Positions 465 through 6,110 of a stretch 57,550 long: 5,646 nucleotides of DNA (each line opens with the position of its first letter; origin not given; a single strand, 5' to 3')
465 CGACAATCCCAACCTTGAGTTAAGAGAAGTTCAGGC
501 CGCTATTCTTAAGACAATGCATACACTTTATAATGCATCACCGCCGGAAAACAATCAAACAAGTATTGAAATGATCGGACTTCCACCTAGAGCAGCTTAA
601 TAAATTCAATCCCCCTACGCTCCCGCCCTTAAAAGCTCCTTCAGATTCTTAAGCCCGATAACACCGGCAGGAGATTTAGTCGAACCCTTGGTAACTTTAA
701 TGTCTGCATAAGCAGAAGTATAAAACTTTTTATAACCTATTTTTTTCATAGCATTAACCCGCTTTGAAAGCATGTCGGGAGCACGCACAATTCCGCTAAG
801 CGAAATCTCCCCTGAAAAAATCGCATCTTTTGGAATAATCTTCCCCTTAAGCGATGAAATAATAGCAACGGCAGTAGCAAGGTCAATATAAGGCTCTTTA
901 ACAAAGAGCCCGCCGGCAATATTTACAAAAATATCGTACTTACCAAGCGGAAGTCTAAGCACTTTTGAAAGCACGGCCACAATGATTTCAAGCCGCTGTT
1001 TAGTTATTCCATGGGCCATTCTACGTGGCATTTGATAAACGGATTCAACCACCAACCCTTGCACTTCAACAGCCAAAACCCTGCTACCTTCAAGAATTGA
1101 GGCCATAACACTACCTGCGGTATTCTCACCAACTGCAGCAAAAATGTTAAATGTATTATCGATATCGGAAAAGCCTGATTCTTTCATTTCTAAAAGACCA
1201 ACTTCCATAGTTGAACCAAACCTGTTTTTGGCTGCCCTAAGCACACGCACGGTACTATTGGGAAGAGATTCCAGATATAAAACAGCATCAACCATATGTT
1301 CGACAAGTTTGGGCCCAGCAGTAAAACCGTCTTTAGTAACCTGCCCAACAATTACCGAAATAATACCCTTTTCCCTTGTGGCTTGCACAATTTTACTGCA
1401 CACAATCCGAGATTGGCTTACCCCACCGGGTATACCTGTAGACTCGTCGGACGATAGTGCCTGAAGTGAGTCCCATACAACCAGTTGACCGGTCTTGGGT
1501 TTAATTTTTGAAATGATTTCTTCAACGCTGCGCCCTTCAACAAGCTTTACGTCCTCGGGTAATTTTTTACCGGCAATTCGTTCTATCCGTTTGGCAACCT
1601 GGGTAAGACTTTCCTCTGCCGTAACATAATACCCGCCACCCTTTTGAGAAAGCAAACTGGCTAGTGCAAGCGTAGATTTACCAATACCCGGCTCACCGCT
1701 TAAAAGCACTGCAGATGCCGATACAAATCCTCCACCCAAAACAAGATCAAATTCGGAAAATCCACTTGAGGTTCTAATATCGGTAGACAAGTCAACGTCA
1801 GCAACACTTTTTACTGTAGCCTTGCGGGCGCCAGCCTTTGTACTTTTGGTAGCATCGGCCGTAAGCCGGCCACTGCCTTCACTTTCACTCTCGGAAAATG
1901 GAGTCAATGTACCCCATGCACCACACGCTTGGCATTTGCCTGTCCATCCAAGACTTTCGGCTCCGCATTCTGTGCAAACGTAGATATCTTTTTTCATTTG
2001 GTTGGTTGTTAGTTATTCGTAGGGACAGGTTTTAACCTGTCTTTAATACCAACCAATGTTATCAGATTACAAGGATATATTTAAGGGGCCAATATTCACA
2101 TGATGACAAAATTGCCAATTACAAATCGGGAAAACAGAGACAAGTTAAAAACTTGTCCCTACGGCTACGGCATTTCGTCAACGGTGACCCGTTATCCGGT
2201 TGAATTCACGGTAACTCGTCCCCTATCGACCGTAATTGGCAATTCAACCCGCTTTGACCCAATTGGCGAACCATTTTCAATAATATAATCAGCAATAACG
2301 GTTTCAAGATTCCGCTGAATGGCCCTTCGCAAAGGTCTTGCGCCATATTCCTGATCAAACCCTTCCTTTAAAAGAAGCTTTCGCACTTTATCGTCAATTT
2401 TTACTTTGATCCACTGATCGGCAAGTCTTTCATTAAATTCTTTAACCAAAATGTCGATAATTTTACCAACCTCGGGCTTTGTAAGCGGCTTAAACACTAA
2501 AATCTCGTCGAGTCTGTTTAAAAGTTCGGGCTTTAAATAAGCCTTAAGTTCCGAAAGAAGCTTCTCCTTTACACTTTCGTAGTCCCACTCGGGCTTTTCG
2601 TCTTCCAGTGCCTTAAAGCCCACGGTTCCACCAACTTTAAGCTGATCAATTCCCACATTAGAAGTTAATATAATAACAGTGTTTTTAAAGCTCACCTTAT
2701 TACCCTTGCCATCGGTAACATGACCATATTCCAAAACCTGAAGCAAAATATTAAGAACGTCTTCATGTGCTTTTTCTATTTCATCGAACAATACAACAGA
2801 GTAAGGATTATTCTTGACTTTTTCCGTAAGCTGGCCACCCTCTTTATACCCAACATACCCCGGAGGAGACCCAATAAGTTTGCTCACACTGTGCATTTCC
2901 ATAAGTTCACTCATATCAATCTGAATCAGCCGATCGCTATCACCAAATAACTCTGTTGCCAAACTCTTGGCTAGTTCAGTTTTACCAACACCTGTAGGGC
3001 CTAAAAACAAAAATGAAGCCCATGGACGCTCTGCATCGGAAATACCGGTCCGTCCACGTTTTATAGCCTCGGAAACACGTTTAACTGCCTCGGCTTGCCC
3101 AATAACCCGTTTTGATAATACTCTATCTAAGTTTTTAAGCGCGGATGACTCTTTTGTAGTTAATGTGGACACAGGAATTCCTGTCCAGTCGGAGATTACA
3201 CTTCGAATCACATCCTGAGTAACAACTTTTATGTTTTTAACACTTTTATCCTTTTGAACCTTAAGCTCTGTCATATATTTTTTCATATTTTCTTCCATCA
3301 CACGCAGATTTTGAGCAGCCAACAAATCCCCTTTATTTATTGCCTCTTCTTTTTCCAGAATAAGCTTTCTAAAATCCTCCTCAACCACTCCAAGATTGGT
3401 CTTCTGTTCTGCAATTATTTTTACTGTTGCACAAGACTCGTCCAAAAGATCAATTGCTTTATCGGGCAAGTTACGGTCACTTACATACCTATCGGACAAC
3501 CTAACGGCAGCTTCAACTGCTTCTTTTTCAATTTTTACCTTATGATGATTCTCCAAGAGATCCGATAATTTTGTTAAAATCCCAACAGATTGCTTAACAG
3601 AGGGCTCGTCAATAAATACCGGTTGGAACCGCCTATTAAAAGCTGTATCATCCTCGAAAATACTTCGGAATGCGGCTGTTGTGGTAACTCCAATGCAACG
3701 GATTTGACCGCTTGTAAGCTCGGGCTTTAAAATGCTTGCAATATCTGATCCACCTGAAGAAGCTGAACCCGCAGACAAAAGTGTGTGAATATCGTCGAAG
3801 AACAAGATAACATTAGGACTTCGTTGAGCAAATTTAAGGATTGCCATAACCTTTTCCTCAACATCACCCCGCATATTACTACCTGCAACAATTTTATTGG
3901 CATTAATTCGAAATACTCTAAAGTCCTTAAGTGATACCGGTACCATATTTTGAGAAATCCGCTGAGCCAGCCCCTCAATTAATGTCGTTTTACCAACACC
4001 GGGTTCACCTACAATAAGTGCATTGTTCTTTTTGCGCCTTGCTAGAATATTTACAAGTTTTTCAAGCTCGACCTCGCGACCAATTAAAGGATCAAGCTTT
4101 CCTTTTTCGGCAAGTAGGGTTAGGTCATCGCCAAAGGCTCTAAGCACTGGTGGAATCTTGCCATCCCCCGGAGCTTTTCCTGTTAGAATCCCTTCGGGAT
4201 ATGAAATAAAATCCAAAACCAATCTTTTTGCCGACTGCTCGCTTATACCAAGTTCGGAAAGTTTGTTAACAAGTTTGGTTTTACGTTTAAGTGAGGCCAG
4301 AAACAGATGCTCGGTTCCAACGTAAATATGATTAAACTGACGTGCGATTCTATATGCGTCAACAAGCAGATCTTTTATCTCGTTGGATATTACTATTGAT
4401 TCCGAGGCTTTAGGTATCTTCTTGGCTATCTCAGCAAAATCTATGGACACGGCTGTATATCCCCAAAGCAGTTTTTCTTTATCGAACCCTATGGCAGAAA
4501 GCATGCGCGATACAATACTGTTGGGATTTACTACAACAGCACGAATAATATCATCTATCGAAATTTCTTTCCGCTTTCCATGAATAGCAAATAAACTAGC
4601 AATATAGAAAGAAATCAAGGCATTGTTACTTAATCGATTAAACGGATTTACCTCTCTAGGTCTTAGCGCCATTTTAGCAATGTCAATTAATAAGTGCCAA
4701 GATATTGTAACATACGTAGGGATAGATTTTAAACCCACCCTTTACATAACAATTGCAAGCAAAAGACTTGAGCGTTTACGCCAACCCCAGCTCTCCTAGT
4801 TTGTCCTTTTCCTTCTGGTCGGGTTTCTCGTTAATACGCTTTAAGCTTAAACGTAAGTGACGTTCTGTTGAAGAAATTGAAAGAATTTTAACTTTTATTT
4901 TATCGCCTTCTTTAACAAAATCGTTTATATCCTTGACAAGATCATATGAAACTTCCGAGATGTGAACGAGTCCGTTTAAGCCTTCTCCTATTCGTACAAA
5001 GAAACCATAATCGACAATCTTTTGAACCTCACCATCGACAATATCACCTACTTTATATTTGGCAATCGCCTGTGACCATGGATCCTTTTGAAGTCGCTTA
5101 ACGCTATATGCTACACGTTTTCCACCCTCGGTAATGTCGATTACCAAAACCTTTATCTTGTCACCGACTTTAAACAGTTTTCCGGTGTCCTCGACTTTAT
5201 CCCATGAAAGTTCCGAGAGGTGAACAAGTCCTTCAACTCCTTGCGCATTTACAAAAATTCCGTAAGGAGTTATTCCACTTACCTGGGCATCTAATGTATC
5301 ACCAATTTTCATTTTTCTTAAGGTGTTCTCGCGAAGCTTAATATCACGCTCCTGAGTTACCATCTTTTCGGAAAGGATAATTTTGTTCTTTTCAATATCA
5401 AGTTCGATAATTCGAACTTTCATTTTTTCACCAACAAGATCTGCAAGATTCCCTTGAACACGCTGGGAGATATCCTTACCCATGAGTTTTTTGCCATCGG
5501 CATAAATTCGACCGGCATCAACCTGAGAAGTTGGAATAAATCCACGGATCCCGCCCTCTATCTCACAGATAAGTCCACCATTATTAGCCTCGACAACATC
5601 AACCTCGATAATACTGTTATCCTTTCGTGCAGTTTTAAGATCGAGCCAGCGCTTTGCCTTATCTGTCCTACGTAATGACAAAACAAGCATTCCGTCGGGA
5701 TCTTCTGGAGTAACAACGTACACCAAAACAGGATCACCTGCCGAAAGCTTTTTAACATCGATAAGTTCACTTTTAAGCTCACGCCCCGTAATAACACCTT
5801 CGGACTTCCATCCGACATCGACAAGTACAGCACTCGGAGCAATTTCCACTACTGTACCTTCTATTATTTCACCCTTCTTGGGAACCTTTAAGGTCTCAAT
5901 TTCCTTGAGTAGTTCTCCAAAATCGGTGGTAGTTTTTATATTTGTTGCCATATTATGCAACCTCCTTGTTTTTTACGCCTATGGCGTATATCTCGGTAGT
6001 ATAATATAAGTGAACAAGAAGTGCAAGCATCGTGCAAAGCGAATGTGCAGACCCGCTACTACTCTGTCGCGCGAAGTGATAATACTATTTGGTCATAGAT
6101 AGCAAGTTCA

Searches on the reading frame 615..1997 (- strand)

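Call 16: search_protein_families(library=pfam, proteins=[window:615-1997:-])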
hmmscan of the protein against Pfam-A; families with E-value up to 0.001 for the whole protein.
window:615-1997:- (460 aa): 5 families
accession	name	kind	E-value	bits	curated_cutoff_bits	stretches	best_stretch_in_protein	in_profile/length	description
PF06745.19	ATPase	-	1.7e-13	51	26.6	1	78-140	3-69/231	KaiC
PF18073.7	Zn_ribbon_LapB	-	5.2e-10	39.3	25.7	1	6-33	1-28/28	Rubredoxin metal binding domain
PF13541.12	ChlI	-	5.5e-05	23.5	27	1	348-425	37-115/121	Subunit ChlI of Mg-chelatase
PF13481.12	AAA_25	-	9.4e-05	22.5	27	1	90-223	28-193/195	AAA domain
PF13191.12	AAA_16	-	0.00068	20.6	32.6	0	95-132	25-63/167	AAA ATPase domain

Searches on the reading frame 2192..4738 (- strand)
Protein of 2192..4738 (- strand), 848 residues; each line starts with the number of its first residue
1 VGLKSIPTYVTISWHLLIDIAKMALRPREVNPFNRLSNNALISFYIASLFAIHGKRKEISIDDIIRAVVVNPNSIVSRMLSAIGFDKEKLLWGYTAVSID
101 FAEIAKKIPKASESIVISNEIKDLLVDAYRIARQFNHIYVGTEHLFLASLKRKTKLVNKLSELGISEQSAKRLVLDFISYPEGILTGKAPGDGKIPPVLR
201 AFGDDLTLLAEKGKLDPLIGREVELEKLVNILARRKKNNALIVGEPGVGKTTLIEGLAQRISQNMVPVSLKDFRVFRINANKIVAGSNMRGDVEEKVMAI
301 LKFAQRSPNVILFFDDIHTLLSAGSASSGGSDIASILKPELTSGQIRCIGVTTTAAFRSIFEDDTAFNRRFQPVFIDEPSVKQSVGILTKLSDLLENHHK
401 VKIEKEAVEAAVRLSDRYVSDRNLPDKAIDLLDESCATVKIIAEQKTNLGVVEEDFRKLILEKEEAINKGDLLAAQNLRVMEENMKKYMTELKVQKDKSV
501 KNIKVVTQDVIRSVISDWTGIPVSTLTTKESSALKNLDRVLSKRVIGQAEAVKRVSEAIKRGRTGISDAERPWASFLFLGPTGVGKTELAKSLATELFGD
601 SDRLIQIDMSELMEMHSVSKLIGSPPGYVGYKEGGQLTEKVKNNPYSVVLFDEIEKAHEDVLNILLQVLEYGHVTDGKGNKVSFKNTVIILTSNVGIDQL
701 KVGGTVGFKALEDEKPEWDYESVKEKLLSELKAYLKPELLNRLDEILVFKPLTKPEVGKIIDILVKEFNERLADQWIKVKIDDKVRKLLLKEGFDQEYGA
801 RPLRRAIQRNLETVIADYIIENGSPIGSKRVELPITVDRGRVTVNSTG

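Call 16: search_protein_families(library=pfam, proteins=[window:2192-4738:-])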
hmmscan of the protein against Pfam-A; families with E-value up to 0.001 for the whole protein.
window:2192-4738:- (848 aa): 42 families (the best 25 are shown)
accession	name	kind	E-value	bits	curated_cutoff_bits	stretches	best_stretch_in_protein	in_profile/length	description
PF07724.20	AAA_2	-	4.6e-67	225.6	27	1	571-746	1-166/166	AAA domain (Cdc48 subfamily)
PF00004.35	AAA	-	4.6e-27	95.5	21.2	2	241-372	2-124/131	ATPase family associated with various cellular activities (AAA)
PF17871.7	AAA_lid_9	-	1.1e-26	93.2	22.8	1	380-478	1-100/104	AAA lid domain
PF10431.15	ClpB_D2-small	-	3.5e-22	78.7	21.9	1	752-823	1-72/81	C-terminal, D2-small domain, of ClpB protein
PF07728.20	AAA_5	-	1.7e-17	64.2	22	2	576-694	2-122/139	AAA domain (dynein-related subfamily)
PF13191.12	AAA_16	-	4.2e-14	53.8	32.6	1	217-273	1-60/167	AAA ATPase domain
PF13401.12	AAA_22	-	2.8e-10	41.1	27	1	236-318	4-94/130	AAA domain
PF20720.3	nSTAND3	-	1.6e-09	38.1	27.2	1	235-273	15-54/155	Novel STAND NTPase 3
PF00158.32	Sigma54_activat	-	3.2e-09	37.1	20.2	1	557-694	6-142/168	Sigma-54 interaction domain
PF13173.12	AAA_14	-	1.8e-08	34.9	27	0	239-320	4-74/129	AAA domain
PF12775.13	AAA_7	-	1.8e-08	34.5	25.8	0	225-271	22-68/181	P-loop containing dynein motor region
PF05673.19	DUF815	-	2e-07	30.9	23.8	0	226-288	38-97/249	Protein of unknown function (DUF815)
PF13479.12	AAA_24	-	2.5e-07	31.2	27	0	576-665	5-84/195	AAA domain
PF02861.25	Clp_N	-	3e-07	30.9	20.7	1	128-178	1-52/53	Clp amino terminal domain, pathogenicity island component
PF00910.28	RNA_helicase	-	4.8e-07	30.7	21.5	0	241-265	2-26/105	RNA helicase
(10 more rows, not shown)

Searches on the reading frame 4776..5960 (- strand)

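Call 38: search_protein_families(library=pfam, proteins=[window:4776-5960:-])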
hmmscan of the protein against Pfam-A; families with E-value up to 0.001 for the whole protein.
window:4776-5960:- (394 aa): 3 families
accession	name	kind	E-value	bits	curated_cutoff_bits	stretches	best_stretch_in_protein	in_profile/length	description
PF00575.29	S1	-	7.1e-54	180.5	22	4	301-374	1-74/74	S1 RNA binding domain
PF23459.1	S1_RRP5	-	2e-19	70.4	27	2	304-373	3-72/72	RRP5 S1 domain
PF24685.1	OB_RRP5_4th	-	4.7e-07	30.2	31.5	0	303-366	7-75/92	RRP5 OB-fold domain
